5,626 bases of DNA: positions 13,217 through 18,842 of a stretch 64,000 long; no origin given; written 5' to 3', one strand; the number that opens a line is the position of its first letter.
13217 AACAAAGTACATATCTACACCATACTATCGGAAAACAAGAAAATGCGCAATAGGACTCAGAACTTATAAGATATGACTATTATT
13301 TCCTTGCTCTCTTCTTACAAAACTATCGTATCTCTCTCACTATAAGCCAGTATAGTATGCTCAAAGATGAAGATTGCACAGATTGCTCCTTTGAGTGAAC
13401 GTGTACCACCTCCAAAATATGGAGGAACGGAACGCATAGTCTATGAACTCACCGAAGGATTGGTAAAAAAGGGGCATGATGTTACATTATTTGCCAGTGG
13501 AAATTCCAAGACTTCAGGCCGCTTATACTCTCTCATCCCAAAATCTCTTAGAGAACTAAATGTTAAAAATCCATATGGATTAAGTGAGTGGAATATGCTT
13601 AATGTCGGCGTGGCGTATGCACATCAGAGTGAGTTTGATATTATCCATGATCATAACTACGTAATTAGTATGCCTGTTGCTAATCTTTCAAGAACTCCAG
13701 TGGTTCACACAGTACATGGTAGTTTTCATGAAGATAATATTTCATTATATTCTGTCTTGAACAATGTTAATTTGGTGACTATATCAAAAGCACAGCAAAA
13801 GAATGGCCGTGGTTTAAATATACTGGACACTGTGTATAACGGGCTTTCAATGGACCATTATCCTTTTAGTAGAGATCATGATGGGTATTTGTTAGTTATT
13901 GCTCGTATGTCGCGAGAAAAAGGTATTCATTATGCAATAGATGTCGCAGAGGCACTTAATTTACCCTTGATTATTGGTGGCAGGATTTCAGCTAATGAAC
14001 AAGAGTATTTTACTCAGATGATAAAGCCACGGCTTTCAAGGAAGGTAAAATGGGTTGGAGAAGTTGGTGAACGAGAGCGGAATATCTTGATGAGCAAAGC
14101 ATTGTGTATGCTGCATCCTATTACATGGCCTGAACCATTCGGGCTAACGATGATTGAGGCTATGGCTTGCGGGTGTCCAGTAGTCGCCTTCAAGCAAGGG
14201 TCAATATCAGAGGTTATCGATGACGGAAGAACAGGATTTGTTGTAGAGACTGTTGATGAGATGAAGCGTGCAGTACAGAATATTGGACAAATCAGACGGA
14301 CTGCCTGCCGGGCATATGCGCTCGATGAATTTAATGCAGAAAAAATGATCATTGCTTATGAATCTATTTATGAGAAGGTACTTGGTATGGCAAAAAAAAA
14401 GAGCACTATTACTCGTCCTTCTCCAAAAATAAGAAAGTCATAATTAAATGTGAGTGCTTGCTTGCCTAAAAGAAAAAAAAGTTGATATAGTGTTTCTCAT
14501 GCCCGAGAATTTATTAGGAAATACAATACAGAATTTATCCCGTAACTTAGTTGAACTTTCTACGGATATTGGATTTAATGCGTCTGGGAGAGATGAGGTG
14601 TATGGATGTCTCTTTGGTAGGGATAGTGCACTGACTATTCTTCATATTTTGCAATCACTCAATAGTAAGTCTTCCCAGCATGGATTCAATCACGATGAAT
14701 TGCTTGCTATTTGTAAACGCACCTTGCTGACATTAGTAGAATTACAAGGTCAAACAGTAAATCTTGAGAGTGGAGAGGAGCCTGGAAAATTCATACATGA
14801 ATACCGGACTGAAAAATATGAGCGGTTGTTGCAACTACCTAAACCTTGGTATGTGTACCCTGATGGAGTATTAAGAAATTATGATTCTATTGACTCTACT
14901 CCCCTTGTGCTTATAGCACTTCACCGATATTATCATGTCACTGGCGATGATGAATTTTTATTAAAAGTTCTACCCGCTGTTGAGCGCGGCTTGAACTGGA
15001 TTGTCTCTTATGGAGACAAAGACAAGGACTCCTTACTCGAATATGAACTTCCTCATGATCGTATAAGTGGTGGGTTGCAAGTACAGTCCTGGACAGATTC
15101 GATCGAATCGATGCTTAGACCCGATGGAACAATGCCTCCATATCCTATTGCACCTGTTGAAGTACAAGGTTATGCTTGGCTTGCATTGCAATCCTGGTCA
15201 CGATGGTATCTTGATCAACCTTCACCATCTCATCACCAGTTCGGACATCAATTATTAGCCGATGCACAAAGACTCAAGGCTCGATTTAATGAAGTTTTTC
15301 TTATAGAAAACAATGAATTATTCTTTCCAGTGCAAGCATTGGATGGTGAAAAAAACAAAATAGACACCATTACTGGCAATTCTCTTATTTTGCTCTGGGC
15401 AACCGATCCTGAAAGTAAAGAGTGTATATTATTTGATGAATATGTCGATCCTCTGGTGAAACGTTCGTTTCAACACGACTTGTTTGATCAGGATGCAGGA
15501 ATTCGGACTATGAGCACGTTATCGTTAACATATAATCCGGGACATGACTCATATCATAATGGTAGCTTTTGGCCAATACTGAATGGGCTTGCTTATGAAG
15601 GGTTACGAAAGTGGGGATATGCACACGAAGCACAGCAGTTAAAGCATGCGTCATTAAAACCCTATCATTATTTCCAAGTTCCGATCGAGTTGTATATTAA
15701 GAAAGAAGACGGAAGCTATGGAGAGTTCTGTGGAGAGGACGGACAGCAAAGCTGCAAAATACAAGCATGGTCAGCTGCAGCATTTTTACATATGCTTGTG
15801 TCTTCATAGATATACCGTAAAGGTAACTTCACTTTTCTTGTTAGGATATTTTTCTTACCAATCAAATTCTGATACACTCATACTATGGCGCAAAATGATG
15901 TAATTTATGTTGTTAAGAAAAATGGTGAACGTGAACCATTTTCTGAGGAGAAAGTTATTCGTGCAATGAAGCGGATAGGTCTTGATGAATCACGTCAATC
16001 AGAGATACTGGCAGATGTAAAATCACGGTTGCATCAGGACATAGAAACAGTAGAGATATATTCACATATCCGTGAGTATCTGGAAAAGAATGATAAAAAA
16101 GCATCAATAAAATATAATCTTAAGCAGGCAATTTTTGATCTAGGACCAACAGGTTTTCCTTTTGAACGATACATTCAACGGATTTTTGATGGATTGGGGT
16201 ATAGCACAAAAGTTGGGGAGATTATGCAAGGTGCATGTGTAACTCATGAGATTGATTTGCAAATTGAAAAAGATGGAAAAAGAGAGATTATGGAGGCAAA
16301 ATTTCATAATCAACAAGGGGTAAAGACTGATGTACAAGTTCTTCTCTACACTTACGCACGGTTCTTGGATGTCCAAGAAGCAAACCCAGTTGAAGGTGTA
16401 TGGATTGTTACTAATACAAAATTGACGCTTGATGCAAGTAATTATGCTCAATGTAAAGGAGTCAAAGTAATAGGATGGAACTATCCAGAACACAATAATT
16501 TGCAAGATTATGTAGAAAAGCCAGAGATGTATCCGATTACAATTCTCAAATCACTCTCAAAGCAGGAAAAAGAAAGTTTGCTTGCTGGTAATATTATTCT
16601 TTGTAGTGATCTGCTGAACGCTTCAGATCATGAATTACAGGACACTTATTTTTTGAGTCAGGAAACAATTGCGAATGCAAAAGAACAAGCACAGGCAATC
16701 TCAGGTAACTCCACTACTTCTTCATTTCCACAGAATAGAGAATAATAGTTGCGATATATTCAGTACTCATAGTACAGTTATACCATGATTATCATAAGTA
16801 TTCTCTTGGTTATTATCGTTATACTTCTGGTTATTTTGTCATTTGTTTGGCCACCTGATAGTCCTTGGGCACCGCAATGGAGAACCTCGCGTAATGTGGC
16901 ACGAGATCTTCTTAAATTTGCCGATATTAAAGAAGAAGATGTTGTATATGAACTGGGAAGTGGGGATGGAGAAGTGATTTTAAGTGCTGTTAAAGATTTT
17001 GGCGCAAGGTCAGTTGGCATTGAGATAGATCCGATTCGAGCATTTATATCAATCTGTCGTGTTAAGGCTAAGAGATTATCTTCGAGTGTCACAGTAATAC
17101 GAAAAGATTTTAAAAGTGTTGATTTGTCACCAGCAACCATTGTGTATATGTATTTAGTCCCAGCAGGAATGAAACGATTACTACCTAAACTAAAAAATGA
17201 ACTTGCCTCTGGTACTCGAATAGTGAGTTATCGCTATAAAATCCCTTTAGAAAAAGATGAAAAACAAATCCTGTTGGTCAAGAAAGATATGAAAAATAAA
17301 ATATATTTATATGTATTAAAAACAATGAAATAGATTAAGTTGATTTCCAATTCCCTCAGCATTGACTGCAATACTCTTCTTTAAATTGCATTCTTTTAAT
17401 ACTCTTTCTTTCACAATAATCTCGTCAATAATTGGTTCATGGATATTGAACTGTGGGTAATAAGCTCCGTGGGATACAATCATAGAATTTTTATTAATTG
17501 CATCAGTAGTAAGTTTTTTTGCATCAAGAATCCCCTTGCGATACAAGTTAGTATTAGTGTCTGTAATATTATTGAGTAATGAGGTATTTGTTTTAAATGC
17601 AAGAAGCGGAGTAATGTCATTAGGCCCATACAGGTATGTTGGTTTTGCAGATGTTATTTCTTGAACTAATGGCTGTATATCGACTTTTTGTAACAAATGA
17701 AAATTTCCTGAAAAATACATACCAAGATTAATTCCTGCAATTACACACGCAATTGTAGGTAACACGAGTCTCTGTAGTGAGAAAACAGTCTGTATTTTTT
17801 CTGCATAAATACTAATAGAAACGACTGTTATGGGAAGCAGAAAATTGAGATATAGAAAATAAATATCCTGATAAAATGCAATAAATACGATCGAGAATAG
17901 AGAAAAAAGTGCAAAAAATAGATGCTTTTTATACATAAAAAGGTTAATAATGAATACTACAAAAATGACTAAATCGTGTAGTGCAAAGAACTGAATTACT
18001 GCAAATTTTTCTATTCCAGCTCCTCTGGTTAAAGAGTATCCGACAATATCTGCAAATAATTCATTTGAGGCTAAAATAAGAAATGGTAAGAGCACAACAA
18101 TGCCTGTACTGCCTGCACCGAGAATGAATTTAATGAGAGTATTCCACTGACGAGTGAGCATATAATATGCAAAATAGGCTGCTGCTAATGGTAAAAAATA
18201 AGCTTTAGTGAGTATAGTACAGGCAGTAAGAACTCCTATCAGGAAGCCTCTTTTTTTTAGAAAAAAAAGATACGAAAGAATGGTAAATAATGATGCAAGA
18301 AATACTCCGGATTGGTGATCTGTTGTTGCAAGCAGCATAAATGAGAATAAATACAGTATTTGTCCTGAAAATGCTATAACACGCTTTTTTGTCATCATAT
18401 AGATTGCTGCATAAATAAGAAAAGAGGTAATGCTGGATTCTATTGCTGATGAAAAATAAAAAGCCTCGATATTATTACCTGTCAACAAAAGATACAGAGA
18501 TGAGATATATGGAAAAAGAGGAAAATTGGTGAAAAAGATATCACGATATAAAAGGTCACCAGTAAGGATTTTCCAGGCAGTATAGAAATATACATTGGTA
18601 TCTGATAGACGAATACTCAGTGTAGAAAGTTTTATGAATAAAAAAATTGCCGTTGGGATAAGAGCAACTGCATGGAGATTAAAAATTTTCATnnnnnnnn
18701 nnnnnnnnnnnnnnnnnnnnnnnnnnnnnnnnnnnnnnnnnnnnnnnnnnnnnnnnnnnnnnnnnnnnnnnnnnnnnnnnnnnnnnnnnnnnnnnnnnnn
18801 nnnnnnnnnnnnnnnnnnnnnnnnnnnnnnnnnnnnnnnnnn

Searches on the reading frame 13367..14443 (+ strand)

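Call 26: search_protein_families(library=pfam, proteins=[window:13367-14443:+], max_evalue=0.001)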
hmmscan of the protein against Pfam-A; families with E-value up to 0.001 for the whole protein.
window:13367-14443:+ (358 aa): 5 families
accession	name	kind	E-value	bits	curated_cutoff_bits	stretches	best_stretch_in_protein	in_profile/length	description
PF00534.26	Glycos_transf_1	-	3.6e-26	92.2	26.4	1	170-302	13-151/172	Glycosyl transferases group 1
PF13692.12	Glyco_trans_1_4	-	2.9e-21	76.7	27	1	174-305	3-138/142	Glycosyl transferases group 1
PF13439.12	Glyco_transf_4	-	1.4e-15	58.2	28.5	1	18-125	1-109/170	Glycosyltransferase Family 4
PF13579.12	Glyco_trans_4_4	-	2e-09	38.4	29.7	1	19-121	1-106/158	Glycosyl transferase 4-like domain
PF13524.12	Glyco_trans_1_2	-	0.00029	21.2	25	1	217-310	27-119/144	Glycosyl transferase-like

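Call 59: search_protein_families(library=ncbifam, proteins=[window:13367-14443:+], max_evalue=0.001)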
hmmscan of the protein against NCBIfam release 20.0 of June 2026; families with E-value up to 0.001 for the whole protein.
window:13367-14443:+ (358 aa): 24 families
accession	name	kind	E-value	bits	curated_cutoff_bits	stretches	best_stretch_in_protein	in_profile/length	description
NF041010.1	glycosy_Agl16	equivalog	4.5e-23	81.7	575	1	17-308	13-317/352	glycosylation protein Agl16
TIGR02149.1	glgA_Coryne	subfamily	3.7e-18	65.8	302.4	1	159-303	192-341/391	glycogen synthase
TIGR03999.1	thiol_BshA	equivalog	4.3e-18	65.4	273.7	1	216-339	246-374/375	N-acetyl-alpha-D-glucosaminyl L-malate synthase BshA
NF041876.1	EPS_EpsE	equivalog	1.9e-13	50.4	400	1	178-315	220-364/389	exopolysaccharide biosynthesis GT4 family glycosyltransferase EpsE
NF046085.1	XrtY_assoc_Gly1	equivalog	5.6e-11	41.9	400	1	134-339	188-385/387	XrtY-associated glycosyltransferase XYAG1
TIGR03449.1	mycothiol_MshA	equivalog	6.9e-11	41.7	462.5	1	251-301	309-359/406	D-inositol-3-phosphate glycosyltransferase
NF053787.1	GlcN_PG_synth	equivalog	7e-11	41.6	480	1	175-310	200-327/361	N-acetylglucosaminyl phosphatidylglycerol synthase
TIGR03088.1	stp2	hypoth_equivalog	8.4e-11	41.5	409.05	1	241-339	269-374/374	TIGR03088 family PEP-CTERM/XrtA system glycosyltransferase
NF038295.1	EPS_HpsP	equivalog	7.4e-10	38.4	550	1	173-332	208-385/388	hormogonium polysaccharide biosynthesis glycosyltransferase HpsP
TIGR02470.1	sucr_synth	equivalog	3.4e-09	35.4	810.4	1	222-302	616-700/784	sucrose synthase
TIGR02472.1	sucr_P_syn_N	equivalog_domain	8.2e-09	34.8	576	1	255-305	350-402/439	sucrose-phosphate synthase, putative, glycosyltransferase domain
TIGR02095.1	glgA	subfamily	1.2e-08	34.1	328.45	1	175-336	297-475/477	glycogen/starch synthase, ADP-glucose type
TIGR04047.1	MSMEG_0565_glyc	hypoth_equivalog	1.7e-08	33.9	259.85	1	227-304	259-336/373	MSMEG_0565 family glycosyltransferase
NF038255.1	exopoly_VpsD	equivalog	1.2e-07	31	300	1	175-339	206-380/381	VpsD family glycosyltransferase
NF001901.0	PRK00654.1-5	equivalog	2.7e-07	29.5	649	1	175-345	319-498/502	glycogen synthase GlgA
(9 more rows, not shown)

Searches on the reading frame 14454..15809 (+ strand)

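Call 26: search_protein_families(library=pfam, proteins=[window:14454-15809:+], max_evalue=0.001)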
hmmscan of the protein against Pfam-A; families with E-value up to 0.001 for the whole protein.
window:14454-15809:+ (451 aa): 2 families
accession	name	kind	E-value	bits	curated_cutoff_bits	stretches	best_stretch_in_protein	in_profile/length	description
PF22422.2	MGH1-like_GH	-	5.3e-10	39.8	27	1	330-402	256-326/356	Mannosylglycerate hydrolase MGH1-like glycoside hydrolase domain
PF06202.20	GDE_C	-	7e-10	38.8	21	1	136-445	70-366/367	Amylo-alpha-1,6-glucosidase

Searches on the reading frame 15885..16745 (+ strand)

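Call 26: search_protein_families(library=pfam, proteins=[window:15885-16745:+], max_evalue=0.001)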
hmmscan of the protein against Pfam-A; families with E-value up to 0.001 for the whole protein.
window:15885-16745:+ (286 aa): 3 families
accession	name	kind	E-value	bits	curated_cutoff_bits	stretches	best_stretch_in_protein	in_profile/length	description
PF22357.2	AF1548-like_C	-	6.7e-08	33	23.9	1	216-272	1-55/56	AF1548-like, C-terminal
PF03477.21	ATP-cone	-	2.4e-07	31.6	25.8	1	7-73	1-74/88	ATP cone domain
PF04471.18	Mrr_cat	-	0.00026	21.5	21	1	90-196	6-106/115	Restriction endonuclease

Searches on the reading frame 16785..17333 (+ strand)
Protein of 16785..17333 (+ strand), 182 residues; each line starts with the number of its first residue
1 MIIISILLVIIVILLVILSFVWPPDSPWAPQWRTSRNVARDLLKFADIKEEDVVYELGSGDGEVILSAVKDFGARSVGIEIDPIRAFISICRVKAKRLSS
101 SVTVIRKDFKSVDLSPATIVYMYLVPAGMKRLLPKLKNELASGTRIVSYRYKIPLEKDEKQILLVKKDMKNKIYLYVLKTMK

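Call 26: search_protein_families(library=pfam, proteins=[window:16785-17333:+], max_evalue=0.001)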
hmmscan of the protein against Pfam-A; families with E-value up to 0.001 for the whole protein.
window:16785-17333:+ (182 aa): 2 families
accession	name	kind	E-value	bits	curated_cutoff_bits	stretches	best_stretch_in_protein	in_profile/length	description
PF08123.19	DOT1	-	5.1e-05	23.4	23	1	38-86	30-79/205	Histone methylation protein DOT1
PF00398.26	RrnaAD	-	0.0001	21.9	24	1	33-116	13-92/263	Ribosomal RNA adenine dimethylase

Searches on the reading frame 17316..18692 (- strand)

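Call 26: search_protein_families(library=pfam, proteins=[window:17316-18692:-], max_evalue=0.001)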
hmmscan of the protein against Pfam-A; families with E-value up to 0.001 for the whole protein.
window:17316-18692:- (458 aa): 1 family
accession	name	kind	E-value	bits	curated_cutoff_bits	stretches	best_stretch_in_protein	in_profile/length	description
PF13231.12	PMT_2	-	1.2e-06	29.3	26.1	1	58-206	4-159/160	Dolichyl-phosphate-mannose-protein mannosyltransferase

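Call 59: search_protein_families(library=ncbifam, proteins=[window:17316-18692:-], max_evalue=0.001)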
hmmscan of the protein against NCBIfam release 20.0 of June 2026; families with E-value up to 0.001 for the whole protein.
window:17316-18692:- (458 aa): 1 family
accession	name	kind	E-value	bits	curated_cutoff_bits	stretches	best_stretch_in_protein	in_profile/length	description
NF046093.1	AZOBR_p60025_fam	subfamily_domain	0.00086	18.6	150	1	59-191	96-225/232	AZOBR_p60025 family cell surface glycopolymer formation protein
